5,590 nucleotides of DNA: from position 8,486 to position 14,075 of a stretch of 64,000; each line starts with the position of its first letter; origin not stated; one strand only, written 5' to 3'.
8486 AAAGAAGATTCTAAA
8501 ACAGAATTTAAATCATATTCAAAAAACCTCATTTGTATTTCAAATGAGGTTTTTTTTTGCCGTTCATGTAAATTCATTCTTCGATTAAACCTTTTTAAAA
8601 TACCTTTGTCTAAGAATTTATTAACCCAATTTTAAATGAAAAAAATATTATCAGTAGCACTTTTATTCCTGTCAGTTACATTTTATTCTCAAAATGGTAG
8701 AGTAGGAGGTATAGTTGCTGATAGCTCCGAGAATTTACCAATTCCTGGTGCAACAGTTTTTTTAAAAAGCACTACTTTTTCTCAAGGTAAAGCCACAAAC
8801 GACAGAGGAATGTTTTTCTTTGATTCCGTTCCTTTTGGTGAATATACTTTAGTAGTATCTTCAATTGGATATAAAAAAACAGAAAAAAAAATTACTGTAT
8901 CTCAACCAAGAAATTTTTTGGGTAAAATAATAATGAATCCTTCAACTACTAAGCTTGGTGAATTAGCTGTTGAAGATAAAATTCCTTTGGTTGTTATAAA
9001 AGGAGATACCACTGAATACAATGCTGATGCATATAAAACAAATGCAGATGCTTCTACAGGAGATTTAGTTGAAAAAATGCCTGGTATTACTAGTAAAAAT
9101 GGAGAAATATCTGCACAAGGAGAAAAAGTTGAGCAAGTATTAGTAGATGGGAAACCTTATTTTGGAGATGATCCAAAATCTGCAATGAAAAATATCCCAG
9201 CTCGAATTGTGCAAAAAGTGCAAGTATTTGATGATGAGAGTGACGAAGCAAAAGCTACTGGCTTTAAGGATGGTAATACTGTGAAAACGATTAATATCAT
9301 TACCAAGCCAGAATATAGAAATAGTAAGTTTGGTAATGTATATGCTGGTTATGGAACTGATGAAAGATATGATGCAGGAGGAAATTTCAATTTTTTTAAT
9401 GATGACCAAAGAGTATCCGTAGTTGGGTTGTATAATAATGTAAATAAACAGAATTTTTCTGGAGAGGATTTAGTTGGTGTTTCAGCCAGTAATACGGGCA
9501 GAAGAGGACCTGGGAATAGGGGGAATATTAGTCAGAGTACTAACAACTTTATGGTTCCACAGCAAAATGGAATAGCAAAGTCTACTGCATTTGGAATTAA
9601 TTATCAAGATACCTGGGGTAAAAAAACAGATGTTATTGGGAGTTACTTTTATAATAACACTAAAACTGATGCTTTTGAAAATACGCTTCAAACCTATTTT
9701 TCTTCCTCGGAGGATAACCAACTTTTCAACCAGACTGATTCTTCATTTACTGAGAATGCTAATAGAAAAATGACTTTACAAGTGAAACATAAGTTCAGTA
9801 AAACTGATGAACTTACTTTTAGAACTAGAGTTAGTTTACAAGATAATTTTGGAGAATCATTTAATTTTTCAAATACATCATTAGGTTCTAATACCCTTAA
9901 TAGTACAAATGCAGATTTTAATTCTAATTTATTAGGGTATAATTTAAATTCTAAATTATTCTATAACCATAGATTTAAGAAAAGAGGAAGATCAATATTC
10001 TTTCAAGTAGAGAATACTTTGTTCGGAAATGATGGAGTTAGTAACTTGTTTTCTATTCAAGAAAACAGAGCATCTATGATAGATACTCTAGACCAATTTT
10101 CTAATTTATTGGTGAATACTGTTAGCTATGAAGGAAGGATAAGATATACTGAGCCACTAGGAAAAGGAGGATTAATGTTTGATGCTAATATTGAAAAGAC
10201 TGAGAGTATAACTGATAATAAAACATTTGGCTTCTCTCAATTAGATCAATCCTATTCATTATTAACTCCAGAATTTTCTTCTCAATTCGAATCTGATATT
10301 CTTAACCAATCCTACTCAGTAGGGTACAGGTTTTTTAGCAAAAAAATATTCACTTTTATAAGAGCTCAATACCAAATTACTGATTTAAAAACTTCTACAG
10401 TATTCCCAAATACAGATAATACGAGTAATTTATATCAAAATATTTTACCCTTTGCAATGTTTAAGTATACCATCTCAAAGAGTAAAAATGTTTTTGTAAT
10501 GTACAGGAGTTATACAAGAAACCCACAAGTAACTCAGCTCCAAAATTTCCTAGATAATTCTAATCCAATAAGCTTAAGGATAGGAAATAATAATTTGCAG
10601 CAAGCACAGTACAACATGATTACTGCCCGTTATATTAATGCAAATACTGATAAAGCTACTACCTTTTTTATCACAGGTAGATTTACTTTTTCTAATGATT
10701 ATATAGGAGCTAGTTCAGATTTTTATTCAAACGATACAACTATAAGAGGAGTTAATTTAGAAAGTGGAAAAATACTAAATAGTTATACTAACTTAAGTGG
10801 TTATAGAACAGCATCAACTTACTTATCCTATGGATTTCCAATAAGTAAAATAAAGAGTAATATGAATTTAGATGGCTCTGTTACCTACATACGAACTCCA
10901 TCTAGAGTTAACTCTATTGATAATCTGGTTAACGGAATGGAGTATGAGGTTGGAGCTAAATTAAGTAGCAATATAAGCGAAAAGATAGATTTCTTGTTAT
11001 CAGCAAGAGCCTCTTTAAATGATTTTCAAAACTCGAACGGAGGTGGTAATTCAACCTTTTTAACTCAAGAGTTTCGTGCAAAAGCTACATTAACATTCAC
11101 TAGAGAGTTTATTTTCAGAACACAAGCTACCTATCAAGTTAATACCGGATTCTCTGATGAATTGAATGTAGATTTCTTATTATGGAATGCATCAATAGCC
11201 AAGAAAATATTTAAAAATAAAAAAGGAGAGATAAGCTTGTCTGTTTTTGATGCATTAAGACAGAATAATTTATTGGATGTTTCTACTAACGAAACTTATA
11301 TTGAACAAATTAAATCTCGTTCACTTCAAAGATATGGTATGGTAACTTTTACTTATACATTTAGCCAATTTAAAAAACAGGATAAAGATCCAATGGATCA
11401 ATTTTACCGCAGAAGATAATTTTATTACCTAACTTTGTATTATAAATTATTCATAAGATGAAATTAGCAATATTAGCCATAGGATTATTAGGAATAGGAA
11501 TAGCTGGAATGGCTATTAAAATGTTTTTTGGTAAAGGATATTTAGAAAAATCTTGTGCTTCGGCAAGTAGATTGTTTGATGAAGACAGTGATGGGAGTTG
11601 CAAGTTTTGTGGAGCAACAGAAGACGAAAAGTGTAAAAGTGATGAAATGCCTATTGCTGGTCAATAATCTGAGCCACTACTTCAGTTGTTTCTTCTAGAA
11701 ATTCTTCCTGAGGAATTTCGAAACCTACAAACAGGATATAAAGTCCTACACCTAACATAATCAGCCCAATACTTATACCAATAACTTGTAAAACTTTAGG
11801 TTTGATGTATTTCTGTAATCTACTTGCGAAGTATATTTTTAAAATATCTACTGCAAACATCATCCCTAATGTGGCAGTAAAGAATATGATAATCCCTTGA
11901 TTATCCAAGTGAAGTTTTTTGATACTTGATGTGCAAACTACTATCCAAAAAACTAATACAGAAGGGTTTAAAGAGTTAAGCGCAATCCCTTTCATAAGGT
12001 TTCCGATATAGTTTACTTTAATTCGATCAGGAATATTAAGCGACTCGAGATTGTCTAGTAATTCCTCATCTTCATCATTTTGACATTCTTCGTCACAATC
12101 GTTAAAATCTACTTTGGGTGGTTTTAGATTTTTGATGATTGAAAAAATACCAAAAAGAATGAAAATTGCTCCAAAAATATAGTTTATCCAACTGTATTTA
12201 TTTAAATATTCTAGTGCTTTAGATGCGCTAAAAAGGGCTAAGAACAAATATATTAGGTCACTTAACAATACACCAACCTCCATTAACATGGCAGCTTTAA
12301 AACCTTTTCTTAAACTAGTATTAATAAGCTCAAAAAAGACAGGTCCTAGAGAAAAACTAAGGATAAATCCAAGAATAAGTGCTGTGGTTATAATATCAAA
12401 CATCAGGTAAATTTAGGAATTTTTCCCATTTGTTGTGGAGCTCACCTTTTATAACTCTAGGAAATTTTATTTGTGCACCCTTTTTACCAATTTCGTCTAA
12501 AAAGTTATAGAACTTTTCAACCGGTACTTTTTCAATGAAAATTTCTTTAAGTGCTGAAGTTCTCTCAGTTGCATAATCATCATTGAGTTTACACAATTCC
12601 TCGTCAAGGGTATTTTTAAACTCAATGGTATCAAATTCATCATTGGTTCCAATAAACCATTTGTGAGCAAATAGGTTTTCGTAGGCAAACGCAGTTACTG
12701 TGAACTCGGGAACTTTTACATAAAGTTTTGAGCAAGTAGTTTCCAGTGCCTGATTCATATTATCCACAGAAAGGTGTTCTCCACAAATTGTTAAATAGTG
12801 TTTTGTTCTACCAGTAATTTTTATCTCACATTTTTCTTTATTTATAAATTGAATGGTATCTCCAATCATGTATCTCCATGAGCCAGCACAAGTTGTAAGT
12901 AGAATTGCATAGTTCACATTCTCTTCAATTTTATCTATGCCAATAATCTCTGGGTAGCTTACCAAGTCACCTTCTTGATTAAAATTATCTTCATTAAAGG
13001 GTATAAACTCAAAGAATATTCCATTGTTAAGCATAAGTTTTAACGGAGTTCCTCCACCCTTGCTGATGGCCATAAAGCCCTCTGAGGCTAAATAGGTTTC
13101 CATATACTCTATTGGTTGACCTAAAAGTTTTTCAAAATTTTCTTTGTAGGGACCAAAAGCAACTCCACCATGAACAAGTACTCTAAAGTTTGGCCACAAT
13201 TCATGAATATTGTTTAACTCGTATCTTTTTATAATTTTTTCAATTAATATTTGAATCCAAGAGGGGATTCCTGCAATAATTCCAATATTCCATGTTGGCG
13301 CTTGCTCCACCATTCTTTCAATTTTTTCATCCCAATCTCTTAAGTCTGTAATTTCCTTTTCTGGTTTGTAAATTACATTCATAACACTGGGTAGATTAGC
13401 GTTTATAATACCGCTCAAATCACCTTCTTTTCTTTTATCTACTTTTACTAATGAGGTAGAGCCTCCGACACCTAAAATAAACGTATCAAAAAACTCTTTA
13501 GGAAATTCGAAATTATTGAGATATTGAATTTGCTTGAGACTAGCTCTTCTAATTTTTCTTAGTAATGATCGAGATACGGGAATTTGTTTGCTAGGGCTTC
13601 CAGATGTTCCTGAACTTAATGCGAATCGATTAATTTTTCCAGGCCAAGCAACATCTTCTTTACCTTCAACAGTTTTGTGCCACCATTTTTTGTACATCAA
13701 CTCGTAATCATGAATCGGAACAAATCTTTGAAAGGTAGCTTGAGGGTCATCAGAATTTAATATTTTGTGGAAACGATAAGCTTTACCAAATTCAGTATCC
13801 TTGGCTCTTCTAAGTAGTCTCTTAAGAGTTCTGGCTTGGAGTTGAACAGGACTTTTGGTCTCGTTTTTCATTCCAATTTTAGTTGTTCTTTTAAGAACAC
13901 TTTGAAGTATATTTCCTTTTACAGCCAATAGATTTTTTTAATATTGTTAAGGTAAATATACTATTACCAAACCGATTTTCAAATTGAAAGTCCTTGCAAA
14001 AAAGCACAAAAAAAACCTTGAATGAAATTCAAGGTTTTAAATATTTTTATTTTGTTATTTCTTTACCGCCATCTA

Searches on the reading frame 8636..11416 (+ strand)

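Call 72: search_protein_families(library=pfam, proteins=[window:8636-11416:+], max_evalue=0.00001)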
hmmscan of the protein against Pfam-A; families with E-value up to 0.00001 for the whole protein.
window:8636-11416:+ (927 aa): 3 families
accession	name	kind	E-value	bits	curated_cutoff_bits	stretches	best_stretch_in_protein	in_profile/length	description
PF13715.12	CarbopepD_reg_2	-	1e-16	61.2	32.2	1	25-112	3-88/88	CarboxypepD_reg-like domain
PF14905.12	OMP_b-brl_3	-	3.6e-14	53.1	27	1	445-907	1-408/408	Outer membrane protein beta-barrel family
PF13620.12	CarboxypepD_reg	-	4.5e-13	49.8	32.3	1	23-90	2-71/82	Carboxypeptidase regulatory-like domain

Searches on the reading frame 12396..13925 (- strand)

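Call 72: search_protein_families(library=pfam, proteins=[window:12396-13925:-], max_evalue=0.00001)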
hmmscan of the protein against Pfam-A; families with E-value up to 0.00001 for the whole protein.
window:12396-13925:- (509 aa): 3 families
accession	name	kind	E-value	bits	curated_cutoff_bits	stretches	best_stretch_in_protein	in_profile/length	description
PF03321.19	GH3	-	4e-35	121.9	23.6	2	19-139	5-120/304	GH3 family N-terminal domain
PF23571.1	GH3_M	-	3.6e-14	53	23.6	1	297-363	2-63/75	GH3 family central domain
PF23572.1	GH3_C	-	1.1e-10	42.6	23.6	1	389-493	2-116/119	GH3 family C-terminal domain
